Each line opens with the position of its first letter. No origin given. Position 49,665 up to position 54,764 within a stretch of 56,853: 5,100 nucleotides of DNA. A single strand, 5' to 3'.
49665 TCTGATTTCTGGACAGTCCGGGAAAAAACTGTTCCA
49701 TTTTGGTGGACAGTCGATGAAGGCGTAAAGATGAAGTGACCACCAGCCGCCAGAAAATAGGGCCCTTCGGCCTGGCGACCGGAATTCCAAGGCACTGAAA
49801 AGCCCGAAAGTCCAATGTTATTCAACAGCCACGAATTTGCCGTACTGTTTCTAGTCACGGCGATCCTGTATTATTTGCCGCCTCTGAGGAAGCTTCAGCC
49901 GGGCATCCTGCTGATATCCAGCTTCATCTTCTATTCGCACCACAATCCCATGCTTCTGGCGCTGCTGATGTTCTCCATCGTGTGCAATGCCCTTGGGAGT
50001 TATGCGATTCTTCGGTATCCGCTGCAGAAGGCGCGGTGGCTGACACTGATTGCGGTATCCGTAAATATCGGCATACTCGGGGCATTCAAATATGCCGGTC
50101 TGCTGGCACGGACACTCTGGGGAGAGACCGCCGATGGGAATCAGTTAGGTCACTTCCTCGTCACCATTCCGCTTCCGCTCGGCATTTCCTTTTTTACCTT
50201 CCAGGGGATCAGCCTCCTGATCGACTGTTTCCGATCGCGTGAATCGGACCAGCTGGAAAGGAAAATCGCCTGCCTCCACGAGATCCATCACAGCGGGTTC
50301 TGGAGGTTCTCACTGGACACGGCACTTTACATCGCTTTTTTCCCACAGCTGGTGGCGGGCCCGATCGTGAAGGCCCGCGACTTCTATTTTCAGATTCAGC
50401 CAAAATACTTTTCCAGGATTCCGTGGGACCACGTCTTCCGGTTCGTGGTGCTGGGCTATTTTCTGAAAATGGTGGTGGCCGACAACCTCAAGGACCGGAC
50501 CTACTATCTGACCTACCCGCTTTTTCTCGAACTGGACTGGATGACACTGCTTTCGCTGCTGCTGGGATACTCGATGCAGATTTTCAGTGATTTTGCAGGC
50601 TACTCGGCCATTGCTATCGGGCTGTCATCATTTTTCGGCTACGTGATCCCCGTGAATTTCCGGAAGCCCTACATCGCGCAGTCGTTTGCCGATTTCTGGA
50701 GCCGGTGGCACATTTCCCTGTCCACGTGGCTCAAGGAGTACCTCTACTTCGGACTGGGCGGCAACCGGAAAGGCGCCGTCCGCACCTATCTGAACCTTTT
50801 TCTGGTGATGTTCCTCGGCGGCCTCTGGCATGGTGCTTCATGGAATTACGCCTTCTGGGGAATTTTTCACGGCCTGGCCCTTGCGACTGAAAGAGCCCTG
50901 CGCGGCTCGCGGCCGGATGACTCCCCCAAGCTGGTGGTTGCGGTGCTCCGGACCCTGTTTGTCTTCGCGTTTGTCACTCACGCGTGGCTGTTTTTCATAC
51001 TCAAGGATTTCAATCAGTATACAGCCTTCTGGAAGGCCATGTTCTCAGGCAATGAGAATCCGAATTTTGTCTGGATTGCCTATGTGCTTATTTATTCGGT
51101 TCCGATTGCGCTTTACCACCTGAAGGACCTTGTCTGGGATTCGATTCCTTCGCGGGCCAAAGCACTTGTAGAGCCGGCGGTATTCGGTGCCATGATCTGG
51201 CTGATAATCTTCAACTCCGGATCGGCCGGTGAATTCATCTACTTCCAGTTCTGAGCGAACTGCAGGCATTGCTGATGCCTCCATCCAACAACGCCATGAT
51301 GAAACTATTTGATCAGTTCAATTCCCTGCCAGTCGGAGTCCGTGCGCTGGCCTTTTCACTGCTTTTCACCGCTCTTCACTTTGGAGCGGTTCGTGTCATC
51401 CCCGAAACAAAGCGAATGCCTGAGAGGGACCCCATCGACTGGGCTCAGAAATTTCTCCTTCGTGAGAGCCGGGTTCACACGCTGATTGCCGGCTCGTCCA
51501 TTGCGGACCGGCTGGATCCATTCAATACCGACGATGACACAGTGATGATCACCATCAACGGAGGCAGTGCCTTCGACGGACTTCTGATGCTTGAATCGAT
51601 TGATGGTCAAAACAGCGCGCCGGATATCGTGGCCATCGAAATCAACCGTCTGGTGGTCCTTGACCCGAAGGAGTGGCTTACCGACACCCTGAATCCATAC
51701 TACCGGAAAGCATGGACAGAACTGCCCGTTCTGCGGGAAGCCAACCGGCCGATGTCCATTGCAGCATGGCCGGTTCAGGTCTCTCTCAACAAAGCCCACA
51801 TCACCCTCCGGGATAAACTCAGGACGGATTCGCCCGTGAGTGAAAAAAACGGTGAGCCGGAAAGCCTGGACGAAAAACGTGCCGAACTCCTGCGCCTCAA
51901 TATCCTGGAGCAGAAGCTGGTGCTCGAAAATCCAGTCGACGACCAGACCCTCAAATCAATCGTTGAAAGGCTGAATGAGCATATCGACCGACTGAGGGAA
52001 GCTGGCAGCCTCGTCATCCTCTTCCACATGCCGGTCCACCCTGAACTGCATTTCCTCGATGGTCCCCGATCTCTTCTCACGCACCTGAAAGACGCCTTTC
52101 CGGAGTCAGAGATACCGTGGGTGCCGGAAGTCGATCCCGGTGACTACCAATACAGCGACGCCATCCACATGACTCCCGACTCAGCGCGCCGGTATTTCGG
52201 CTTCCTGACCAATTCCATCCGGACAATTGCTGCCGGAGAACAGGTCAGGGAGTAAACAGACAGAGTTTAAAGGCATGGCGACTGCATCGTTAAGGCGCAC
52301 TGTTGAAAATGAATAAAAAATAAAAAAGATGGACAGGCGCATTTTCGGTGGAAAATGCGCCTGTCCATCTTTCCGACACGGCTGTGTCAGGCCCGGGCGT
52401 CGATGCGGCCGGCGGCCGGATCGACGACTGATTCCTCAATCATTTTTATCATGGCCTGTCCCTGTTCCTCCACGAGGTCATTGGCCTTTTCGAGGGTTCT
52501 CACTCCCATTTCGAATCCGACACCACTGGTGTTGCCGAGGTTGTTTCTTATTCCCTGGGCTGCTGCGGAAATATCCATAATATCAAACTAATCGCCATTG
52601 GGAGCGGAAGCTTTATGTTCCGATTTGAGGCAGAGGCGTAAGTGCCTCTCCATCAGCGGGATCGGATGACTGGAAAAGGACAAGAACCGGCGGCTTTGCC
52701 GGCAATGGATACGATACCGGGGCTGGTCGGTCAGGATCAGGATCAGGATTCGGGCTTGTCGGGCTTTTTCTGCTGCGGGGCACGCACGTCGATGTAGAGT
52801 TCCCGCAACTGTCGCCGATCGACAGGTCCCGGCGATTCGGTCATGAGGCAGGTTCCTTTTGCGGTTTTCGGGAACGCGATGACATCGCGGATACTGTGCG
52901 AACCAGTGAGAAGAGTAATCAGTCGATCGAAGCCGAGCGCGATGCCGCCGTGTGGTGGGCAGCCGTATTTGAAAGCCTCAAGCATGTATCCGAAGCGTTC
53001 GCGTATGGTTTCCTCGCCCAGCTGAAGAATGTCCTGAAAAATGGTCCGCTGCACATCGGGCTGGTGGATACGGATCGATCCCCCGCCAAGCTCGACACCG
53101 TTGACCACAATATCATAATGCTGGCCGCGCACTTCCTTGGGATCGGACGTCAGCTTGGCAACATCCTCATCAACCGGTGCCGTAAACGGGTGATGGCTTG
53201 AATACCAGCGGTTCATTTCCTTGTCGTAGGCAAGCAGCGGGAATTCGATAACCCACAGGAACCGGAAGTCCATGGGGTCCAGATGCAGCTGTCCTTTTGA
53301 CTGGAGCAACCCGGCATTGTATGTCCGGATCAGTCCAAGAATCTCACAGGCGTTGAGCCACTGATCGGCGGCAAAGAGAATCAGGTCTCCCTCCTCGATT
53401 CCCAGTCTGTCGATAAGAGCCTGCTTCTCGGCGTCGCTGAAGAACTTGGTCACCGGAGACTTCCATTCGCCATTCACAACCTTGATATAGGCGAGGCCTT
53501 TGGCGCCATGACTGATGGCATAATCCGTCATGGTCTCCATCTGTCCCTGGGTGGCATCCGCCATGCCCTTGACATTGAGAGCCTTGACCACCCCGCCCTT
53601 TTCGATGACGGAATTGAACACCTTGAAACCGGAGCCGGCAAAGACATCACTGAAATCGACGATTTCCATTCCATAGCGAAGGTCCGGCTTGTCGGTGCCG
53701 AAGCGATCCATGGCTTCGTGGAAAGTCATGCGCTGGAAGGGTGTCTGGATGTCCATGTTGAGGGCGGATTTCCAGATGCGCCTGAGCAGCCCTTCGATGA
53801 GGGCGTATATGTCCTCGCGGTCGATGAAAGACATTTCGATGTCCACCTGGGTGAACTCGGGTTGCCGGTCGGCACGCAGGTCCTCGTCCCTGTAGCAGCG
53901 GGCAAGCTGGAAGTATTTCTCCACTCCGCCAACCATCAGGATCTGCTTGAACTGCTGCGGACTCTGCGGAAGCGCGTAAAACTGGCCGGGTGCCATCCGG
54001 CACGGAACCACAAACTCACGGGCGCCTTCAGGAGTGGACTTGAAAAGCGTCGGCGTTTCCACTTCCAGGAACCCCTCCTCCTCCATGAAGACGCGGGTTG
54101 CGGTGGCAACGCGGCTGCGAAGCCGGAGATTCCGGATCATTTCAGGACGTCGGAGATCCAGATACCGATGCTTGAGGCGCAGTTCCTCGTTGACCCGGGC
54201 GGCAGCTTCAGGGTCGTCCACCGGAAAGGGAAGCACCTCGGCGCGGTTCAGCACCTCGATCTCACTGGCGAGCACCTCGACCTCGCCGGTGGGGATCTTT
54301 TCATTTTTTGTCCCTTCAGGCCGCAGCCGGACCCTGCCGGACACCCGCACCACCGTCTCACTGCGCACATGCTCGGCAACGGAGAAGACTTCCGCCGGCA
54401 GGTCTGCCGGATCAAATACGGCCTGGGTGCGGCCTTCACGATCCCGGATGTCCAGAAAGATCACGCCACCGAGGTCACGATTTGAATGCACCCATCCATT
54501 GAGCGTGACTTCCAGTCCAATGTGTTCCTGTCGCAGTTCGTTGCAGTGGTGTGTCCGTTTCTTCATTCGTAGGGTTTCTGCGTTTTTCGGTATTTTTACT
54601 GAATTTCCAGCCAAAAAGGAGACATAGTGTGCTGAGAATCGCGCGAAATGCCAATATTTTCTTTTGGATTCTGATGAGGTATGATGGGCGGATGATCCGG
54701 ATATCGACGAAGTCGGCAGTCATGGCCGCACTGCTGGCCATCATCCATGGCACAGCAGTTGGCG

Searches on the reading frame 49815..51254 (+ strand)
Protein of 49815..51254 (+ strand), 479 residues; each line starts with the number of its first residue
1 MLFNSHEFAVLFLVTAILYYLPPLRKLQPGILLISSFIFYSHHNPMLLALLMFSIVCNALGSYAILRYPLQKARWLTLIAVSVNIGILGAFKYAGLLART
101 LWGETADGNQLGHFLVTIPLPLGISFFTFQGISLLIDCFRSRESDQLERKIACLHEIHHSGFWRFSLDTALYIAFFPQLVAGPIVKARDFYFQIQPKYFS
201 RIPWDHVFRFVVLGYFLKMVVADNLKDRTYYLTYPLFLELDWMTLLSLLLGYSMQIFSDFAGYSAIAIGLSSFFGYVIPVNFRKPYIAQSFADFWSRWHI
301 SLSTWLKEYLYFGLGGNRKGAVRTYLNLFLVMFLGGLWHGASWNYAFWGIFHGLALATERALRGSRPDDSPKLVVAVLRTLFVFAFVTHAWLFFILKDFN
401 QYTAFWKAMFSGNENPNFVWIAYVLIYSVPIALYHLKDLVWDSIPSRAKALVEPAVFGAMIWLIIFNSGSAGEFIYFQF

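Call 60: search_protein_families(library=pfam, proteins=[window:49815-51254:+], max_evalue=0.00001)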
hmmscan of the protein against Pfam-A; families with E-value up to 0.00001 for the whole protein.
window:49815-51254:+ (479 aa): 1 family
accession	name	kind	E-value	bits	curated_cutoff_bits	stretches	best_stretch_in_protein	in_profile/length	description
PF03062.24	MBOAT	-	2.3e-25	90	27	1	168-364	83-299/337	MBOAT, membrane-bound O-acyltransferase family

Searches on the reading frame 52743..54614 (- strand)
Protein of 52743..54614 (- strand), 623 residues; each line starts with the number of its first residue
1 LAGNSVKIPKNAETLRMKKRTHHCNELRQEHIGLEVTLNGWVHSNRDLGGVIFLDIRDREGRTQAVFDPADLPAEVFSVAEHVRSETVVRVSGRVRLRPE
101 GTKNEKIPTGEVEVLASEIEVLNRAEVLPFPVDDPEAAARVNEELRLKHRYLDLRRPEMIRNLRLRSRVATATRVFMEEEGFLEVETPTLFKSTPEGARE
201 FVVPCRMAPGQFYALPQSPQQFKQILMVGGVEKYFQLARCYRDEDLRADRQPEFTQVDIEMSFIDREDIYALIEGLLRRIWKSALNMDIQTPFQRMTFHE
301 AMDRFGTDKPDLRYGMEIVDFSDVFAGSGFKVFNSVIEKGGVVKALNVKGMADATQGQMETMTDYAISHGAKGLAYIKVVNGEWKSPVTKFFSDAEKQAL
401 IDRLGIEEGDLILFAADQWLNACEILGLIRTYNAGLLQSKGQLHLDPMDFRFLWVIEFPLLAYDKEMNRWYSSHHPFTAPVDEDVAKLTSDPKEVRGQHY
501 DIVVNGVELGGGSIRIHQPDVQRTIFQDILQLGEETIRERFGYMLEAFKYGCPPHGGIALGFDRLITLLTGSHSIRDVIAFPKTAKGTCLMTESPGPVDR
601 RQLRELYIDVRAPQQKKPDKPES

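Call 60: search_protein_families(library=pfam, proteins=[window:52743-54614:-], max_evalue=0.00001)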
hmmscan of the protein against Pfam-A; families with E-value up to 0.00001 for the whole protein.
window:52743-54614:- (623 aa): 3 families
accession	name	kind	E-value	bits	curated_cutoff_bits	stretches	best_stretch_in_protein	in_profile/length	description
PF00152.25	tRNA-synt_2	-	4.5e-120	400.8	25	1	142-584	1-307/308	tRNA synthetases class II (D, K and N)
PF02938.19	GAD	-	1.4e-24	86.6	23.4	1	333-426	1-95/95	GAD domain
PF01336.31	tRNA_anti-codon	-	4.7e-20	71.7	27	1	36-122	1-75/75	OB-fold nucleic acid binding domain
